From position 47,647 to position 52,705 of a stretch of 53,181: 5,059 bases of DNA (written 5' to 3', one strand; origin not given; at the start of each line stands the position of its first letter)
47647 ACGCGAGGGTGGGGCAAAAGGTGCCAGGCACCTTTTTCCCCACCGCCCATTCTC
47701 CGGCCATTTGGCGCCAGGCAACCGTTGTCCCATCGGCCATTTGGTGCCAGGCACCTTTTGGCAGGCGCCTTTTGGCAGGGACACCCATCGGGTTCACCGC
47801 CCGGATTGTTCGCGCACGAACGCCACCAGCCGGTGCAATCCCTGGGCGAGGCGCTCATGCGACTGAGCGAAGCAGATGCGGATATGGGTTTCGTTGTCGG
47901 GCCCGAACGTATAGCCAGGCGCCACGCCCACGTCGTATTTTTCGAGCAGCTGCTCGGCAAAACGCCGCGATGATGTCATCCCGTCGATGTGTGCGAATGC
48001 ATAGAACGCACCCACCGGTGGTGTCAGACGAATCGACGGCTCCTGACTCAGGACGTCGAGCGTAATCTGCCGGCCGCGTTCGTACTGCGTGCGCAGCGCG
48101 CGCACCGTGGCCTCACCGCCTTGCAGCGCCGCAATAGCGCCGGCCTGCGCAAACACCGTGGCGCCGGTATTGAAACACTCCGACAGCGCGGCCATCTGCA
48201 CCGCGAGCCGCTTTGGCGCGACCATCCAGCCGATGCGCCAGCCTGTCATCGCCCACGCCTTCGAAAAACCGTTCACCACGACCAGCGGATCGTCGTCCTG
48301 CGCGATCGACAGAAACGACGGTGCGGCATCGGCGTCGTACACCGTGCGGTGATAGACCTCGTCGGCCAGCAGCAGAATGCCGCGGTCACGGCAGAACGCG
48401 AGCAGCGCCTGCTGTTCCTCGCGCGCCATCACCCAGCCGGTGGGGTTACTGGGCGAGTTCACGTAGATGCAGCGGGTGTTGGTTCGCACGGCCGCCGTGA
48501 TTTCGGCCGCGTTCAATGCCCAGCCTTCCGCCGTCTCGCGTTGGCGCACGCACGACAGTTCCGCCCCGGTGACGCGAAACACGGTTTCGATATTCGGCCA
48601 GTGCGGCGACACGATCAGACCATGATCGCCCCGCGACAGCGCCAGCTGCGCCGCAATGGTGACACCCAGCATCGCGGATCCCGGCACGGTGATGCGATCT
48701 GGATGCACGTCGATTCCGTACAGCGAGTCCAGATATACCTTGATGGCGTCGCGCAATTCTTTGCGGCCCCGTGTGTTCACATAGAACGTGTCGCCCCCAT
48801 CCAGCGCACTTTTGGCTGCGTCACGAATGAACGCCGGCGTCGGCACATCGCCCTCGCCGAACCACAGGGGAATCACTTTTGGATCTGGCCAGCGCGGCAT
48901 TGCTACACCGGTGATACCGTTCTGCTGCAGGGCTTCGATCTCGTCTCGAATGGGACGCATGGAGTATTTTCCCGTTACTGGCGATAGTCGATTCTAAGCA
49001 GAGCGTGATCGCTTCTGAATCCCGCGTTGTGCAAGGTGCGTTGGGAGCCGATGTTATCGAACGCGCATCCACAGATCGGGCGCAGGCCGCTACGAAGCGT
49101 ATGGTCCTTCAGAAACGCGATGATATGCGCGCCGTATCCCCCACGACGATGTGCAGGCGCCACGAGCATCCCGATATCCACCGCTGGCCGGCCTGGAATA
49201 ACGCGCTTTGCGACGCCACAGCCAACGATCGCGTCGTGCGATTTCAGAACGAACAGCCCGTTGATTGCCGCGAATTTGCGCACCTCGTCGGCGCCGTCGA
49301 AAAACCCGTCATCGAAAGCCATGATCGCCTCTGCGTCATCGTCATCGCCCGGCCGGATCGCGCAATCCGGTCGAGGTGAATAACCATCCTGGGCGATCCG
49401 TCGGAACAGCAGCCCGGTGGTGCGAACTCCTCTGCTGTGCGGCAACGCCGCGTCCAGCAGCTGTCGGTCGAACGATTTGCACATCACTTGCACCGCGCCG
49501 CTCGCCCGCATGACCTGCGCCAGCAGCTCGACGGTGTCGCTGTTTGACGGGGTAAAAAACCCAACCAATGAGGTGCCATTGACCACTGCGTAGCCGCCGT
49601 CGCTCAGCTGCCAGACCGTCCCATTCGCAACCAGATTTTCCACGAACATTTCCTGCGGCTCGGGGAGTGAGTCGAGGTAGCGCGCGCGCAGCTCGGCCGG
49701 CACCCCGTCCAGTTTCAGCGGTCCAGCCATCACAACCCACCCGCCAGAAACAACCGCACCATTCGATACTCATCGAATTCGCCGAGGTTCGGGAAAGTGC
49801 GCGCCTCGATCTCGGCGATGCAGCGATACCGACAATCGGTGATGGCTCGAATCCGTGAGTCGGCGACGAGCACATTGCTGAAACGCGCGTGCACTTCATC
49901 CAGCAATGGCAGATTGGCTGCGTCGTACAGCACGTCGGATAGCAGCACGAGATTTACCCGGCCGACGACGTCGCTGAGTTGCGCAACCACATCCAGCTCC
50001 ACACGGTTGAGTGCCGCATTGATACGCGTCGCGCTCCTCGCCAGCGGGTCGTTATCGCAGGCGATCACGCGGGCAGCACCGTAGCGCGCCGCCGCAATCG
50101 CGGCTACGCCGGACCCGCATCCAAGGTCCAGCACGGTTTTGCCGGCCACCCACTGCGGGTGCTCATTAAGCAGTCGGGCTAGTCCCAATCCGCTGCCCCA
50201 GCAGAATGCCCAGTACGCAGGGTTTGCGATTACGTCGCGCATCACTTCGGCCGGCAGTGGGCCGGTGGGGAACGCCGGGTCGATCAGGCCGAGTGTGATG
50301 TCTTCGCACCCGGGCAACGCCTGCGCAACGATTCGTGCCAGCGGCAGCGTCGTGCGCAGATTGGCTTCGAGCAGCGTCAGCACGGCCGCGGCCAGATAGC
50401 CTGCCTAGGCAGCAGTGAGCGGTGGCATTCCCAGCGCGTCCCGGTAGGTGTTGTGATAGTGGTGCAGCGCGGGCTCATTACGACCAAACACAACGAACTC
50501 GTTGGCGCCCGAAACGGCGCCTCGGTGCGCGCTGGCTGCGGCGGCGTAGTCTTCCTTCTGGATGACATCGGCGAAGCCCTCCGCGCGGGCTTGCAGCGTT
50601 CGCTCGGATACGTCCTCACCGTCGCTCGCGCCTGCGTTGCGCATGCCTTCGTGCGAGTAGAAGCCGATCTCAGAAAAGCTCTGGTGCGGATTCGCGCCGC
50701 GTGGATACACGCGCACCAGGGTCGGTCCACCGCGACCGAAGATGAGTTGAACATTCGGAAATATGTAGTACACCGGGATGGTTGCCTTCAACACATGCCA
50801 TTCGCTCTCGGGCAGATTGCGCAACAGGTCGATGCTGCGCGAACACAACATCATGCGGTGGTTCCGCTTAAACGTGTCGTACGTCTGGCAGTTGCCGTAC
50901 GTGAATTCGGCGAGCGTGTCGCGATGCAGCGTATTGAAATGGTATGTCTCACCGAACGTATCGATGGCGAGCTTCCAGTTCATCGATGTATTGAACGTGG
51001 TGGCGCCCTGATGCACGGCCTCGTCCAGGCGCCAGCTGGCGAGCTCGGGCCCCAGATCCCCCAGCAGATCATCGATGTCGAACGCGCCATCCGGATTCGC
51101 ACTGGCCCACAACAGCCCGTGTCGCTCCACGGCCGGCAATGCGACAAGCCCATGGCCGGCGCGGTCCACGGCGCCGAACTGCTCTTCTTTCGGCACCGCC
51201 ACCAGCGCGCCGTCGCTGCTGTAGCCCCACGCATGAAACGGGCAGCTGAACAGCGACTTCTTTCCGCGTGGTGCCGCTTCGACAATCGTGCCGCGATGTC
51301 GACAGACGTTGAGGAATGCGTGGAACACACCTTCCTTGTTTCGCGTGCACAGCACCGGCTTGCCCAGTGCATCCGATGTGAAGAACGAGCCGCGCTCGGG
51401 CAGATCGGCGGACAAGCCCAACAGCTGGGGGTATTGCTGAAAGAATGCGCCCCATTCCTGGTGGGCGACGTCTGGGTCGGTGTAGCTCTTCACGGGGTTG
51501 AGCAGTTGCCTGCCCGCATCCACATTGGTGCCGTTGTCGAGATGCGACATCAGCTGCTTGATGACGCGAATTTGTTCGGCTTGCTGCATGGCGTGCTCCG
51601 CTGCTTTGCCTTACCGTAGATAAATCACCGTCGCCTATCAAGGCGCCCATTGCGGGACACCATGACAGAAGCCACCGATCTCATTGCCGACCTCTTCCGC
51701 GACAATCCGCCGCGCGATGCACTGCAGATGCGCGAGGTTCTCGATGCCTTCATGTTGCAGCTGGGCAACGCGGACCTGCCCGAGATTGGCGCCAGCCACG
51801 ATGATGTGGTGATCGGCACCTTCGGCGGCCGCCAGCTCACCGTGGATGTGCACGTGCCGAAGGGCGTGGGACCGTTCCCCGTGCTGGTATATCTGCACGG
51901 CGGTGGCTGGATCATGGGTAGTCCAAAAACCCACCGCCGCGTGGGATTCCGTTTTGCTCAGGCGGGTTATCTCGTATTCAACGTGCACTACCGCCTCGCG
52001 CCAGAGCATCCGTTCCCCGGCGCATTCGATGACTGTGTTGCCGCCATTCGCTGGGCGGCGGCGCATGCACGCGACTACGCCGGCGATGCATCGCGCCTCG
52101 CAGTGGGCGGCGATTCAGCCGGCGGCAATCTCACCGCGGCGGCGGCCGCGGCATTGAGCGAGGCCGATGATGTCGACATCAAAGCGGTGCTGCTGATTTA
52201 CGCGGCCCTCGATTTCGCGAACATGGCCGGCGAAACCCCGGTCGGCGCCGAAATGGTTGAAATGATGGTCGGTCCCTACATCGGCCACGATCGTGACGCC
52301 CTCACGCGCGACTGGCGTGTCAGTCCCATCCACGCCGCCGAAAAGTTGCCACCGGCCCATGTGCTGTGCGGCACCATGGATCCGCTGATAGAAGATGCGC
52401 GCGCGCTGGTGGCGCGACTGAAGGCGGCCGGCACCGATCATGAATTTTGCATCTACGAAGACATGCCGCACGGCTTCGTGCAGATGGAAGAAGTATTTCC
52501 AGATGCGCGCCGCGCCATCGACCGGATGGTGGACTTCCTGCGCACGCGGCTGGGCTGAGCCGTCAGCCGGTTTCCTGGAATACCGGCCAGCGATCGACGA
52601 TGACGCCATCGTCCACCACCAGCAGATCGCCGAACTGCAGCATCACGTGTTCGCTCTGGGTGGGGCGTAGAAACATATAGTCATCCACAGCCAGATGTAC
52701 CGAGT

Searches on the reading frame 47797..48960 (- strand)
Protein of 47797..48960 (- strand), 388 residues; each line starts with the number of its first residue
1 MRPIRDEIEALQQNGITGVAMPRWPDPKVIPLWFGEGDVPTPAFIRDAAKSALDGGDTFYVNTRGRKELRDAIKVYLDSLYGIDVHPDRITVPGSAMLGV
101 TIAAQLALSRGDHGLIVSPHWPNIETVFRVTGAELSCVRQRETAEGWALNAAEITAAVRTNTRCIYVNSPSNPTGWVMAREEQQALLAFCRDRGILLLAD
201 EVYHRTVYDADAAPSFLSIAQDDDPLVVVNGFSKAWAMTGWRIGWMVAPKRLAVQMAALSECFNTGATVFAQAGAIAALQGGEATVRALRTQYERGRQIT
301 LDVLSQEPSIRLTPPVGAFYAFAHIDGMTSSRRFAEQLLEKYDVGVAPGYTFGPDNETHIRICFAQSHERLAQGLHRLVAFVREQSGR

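Call 28: search_protein_families(library=pfam, proteins=[window:47797-48960:-], max_evalue=0.00001)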
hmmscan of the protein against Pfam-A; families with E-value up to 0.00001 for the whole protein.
window:47797-48960:- (388 aa): 1 family
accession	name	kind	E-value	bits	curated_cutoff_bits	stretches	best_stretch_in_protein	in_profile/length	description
PF00155.27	Aminotran_1_2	-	1.8e-54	185.8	19.7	1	34-378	6-361/361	Aminotransferase class I and II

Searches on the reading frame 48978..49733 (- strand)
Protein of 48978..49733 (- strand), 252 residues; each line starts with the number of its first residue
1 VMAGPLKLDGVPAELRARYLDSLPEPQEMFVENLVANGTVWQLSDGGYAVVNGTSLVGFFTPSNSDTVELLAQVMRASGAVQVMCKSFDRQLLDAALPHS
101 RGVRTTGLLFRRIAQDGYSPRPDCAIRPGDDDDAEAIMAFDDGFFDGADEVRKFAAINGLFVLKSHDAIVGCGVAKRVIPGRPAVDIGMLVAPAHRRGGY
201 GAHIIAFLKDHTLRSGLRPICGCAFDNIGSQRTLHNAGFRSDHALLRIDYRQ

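Call 28: search_protein_families(library=pfam, proteins=[window:48978-49733:-], max_evalue=0.00001)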
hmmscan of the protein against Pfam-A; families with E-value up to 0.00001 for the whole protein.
window:48978-49733:- (252 aa): 2 families
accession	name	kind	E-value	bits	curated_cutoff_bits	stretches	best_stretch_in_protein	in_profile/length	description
PF00583.31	Acetyltransf_1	-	2.3e-07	31.6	20.7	1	158-239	33-116/116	Acetyltransferase (GNAT) family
PF18015.7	Acetyltransf_19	-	4.1e-07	30.7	23.8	1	14-111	7-111/113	Acetyltransferase (GNAT) domain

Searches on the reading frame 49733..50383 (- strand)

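Call 28: search_protein_families(library=pfam, proteins=[window:49733-50383:-], max_evalue=0.00001)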
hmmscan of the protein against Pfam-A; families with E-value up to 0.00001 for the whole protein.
window:49733-50383:- (217 aa): 5 families
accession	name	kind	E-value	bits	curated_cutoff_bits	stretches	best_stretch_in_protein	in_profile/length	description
PF06325.19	PrmA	-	4.8e-15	56.3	22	1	80-141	161-223/296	Ribosomal protein L11 methyltransferase (PrmA)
PF05175.20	MTS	-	1.6e-07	31.6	23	1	71-135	22-88/170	Methyltransferase small domain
PF10294.15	Methyltransf_16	-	4.1e-07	30.4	21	1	72-166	32-144/174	Lysine methyltransferase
PF13649.12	Methyltransf_25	-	1.2e-06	29.5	27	1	84-165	1-86/97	Methyltransferase domain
PF02475.24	TRM5-TYW2_MTfase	-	3e-06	27.7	28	1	81-139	37-96/164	TRM5/TYW2 methyltransferase domain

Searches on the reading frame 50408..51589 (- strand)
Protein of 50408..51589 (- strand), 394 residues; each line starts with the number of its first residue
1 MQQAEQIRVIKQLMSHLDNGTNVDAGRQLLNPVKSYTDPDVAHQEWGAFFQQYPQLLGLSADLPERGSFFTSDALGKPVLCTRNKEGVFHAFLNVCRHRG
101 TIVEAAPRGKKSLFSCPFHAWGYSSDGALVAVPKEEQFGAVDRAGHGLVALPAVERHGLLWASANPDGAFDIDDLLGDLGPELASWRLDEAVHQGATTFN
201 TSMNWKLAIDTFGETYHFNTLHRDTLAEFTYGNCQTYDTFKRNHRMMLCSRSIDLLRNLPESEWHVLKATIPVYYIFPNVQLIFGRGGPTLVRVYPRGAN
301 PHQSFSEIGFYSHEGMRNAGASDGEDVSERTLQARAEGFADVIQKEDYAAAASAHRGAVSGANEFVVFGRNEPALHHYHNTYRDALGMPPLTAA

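Call 28: search_protein_families(library=pfam, proteins=[window:50408-51589:-], max_evalue=0.00001)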
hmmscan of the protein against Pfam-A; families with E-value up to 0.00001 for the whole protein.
window:50408-51589:- (394 aa): 2 families
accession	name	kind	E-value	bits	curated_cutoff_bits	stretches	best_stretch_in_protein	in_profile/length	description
PF00848.25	Ring_hydroxyl_A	-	2.1e-24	87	24.9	1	188-386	1-206/208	Ring hydroxylating alpha subunit (catalytic domain)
PF00355.32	Rieske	-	1e-13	51.4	20.3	1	57-137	5-83/88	Rieske [2Fe-2S] domain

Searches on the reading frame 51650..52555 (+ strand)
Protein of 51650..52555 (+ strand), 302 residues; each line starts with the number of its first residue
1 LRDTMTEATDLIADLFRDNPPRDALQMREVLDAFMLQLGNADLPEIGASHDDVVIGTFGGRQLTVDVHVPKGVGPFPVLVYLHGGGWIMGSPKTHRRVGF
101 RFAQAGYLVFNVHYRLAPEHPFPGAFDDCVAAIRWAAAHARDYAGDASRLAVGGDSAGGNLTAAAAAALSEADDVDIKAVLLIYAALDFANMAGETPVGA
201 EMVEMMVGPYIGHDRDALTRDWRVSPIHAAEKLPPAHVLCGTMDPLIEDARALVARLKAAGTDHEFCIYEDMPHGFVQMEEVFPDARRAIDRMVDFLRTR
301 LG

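Call 74: search_protein_families(library=ncbifam, proteins=[window:51650-52555:+], max_evalue=0.00001)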
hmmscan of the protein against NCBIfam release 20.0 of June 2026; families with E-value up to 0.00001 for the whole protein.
window:51650-52555:+ (302 aa): 10 families
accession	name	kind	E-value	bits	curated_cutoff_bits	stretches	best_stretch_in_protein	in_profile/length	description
NF058653.1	LipP1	equivalog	7.8e-63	212.1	350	1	25-295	24-298/300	LipP1 family hormone-sensitive lipase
NF033149.0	CHL_hydrolase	equivalog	4.6e-46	157.1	500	1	44-295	43-303/310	chloramphenicol hydrolase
NF058651.1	GESAG_HSLs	subfamily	5.8e-37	127.3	430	1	50-301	41-296/296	GESAG motif subfamily hormone-sensitive lipase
NF007547.0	PRK10162.1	equivalog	5.6e-34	117.5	389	1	41-301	53-319/321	acetyl esterase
NF058649.1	GTSAG_HSLs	subfamily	2.3e-30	106.1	380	1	15-301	32-312/312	GTSAG motif subfamily hormone-sensitive lipase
NF058650.1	GCSAG_HSLs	subfamily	3.5e-19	69.5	410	1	78-302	87-314/314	GCSAG motif subfamily hormone-sensitive lipase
NF052354.1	EstLipQMycob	equivalog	3.9e-15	55.4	700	1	59-264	145-363/418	esterase LipQ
NF052352.1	TriaclglyLipLipYMycb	equivalog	9.3e-10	38.2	450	1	147-279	256-380/397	triacylglycerol lipase LipY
NF058665.1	HaHSL_fam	equivalog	1.2e-07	31.3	320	1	64-189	50-171/260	hormone-sensitive lipase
NF052620.1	AryltfaseLP1002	equivalog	1.3e-06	28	300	1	75-276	31-233/265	lp_1002 family arylesterase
